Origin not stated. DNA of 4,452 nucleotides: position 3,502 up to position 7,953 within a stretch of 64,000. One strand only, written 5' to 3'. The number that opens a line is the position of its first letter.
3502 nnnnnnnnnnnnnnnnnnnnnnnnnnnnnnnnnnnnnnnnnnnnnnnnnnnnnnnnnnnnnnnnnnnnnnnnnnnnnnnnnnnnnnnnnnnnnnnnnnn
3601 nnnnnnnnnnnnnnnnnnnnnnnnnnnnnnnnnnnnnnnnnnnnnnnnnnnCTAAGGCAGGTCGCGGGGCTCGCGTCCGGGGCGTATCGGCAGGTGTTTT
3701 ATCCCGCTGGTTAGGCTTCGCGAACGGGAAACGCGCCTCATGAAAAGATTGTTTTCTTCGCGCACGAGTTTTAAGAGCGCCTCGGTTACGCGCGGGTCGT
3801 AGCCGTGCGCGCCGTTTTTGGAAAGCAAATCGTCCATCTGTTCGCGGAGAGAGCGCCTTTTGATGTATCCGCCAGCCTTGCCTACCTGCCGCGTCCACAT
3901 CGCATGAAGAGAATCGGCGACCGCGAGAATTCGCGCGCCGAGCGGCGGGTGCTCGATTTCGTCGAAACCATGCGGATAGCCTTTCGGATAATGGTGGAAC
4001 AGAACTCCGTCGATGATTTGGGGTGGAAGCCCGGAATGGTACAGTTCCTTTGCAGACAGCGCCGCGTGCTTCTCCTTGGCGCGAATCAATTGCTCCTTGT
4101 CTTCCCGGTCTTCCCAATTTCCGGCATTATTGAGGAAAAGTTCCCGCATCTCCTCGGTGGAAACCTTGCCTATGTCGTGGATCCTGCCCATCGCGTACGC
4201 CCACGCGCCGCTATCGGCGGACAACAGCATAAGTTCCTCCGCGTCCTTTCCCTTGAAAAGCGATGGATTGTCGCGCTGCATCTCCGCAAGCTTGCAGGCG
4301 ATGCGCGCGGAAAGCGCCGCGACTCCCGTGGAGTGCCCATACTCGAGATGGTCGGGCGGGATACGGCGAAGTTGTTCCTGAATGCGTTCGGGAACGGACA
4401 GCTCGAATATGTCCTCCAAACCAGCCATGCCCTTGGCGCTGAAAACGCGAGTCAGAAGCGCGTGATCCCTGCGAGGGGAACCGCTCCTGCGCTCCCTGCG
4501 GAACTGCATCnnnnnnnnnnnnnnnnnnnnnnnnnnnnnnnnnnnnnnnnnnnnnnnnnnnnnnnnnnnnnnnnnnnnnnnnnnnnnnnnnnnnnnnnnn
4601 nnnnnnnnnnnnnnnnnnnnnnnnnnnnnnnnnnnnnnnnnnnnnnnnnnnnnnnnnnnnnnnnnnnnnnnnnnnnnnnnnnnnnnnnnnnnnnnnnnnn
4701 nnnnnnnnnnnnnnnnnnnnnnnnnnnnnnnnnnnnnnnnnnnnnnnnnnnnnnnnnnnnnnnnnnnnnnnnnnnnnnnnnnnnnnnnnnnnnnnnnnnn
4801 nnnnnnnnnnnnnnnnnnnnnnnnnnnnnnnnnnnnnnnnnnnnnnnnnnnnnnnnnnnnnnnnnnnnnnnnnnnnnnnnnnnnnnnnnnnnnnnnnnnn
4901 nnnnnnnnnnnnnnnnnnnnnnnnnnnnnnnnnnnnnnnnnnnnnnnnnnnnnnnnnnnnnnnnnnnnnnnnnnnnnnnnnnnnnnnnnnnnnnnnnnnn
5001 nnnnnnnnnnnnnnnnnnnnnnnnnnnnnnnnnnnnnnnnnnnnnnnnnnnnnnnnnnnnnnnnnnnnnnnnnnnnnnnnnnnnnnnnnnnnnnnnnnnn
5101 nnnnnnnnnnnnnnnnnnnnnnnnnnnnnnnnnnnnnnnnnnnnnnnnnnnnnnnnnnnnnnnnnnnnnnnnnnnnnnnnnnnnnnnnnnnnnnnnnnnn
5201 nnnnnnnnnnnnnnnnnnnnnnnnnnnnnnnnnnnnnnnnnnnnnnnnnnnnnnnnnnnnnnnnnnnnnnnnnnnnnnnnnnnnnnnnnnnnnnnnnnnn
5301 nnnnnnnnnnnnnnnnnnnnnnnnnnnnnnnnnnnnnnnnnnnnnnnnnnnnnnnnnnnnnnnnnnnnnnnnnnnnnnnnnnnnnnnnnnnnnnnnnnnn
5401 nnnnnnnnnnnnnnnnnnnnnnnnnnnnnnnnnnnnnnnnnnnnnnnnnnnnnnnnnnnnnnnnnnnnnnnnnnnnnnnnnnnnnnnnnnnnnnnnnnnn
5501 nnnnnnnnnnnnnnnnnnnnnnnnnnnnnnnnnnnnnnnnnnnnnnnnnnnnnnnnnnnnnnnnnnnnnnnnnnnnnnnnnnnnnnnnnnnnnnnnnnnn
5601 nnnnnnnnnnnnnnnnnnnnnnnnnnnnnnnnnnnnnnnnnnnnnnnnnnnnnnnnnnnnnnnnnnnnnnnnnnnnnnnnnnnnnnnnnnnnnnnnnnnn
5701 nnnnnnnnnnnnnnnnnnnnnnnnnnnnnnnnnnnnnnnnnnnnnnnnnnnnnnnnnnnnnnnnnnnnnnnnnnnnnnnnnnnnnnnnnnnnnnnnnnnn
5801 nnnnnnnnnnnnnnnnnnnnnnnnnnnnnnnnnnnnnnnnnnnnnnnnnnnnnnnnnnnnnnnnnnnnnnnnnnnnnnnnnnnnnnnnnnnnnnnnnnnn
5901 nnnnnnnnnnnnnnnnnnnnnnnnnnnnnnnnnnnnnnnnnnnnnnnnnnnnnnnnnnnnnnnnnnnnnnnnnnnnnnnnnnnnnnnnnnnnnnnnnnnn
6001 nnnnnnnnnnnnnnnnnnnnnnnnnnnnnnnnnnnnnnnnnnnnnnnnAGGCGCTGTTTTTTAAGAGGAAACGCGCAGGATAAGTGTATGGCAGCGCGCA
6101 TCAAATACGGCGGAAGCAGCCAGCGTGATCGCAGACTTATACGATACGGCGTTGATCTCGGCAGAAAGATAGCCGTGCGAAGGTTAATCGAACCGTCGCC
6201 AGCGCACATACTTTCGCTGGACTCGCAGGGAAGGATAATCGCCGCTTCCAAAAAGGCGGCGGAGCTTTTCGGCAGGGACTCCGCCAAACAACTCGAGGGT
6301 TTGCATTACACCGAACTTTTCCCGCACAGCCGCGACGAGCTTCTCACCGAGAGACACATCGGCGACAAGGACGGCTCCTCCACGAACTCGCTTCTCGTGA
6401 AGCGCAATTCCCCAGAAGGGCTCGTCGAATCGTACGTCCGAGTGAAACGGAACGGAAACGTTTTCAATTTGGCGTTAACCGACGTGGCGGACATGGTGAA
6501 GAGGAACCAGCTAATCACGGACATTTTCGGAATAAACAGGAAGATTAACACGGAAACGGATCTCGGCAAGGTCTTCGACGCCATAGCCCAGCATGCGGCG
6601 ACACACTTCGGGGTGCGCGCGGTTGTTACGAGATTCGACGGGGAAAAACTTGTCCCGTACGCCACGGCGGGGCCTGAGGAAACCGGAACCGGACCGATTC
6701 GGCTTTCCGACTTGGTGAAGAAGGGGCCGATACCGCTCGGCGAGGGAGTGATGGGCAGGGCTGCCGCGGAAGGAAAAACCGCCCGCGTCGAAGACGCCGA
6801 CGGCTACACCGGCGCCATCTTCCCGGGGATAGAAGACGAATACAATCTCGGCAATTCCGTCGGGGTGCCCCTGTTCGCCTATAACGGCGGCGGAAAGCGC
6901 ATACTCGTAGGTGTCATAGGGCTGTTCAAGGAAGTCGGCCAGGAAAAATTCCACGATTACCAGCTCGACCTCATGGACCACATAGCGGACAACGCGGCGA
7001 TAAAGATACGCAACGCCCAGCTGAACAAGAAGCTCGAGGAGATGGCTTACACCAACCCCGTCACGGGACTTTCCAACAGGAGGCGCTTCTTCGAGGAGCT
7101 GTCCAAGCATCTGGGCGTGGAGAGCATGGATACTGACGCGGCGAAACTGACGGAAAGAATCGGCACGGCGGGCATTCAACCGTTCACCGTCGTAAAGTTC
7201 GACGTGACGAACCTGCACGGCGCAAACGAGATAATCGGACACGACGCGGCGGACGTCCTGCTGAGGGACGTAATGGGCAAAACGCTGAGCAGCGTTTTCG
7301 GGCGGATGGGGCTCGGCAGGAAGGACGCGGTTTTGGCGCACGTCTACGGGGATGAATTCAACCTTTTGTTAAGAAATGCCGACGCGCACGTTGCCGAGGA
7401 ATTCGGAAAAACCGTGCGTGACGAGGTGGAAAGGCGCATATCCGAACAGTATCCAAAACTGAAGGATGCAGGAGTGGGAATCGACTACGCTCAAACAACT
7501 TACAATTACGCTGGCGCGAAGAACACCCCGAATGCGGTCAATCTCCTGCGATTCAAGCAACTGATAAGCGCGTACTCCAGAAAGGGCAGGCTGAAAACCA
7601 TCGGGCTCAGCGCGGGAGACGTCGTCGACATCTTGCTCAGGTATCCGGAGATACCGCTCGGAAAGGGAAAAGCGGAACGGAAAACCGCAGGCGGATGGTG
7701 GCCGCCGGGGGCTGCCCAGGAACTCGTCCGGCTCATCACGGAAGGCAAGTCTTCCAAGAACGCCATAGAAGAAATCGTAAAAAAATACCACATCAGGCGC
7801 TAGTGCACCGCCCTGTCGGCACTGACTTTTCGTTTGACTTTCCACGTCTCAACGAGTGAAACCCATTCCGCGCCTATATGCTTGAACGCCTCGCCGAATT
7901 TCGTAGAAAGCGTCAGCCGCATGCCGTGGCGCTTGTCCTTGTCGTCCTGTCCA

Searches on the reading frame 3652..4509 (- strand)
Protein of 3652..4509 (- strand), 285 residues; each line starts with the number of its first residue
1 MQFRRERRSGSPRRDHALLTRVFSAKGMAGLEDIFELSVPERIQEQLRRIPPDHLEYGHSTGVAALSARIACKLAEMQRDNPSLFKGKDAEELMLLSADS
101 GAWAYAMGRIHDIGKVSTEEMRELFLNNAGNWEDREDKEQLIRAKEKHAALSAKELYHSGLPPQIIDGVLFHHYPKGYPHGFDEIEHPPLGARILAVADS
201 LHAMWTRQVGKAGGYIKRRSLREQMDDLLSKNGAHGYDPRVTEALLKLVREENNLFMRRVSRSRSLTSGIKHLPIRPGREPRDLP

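Call 31: search_protein_families(library=pfam, proteins=[window:3652-4509:-], max_evalue=0.001)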
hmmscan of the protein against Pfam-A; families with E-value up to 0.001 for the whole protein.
window:3652-4509:- (285 aa): 2 families
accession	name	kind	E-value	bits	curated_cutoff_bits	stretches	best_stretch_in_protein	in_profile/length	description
PF01966.28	HD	-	9.2e-10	39.3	22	1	57-204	2-116/116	HD domain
PF13487.12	HD_5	-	2.7e-05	24.4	27.2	1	164-241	100-170/170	HD domain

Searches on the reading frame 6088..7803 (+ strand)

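Call 8: search_protein_families(library=pfam, proteins=[window:6088-7803:+], max_evalue=0.1)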
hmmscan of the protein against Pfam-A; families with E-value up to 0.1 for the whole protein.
window:6088-7803:+ (571 aa): 8 families
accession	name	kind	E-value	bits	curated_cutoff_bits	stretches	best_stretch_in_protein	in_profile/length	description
PF01590.32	GAF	-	6.4e-10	40.1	22.4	1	158-307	1-133/133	GAF domain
PF00990.26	GGDEF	-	2e-09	37.9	23.8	1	321-449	2-109/161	Diguanylate cyclase, GGDEF domain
PF13185.12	GAF_2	-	2.6e-08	34.6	28.6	1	157-307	2-135/136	GAF domain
PF00989.32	PAS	-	1.4e-06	28.7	22.6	1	30-94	3-70/113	PAS fold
PF13426.13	PAS_9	-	5.6e-06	27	27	1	40-126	3-92/103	PAS domain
PF08448.16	PAS_4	-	0.00021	21.9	23.1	1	35-83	2-50/110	PAS fold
PF13492.12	GAF_3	-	0.0021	18.9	27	1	160-309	3-129/129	GAF domain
PF13188.13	PAS_8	-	0.024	15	21.8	0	31-83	4-52/65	PAS domain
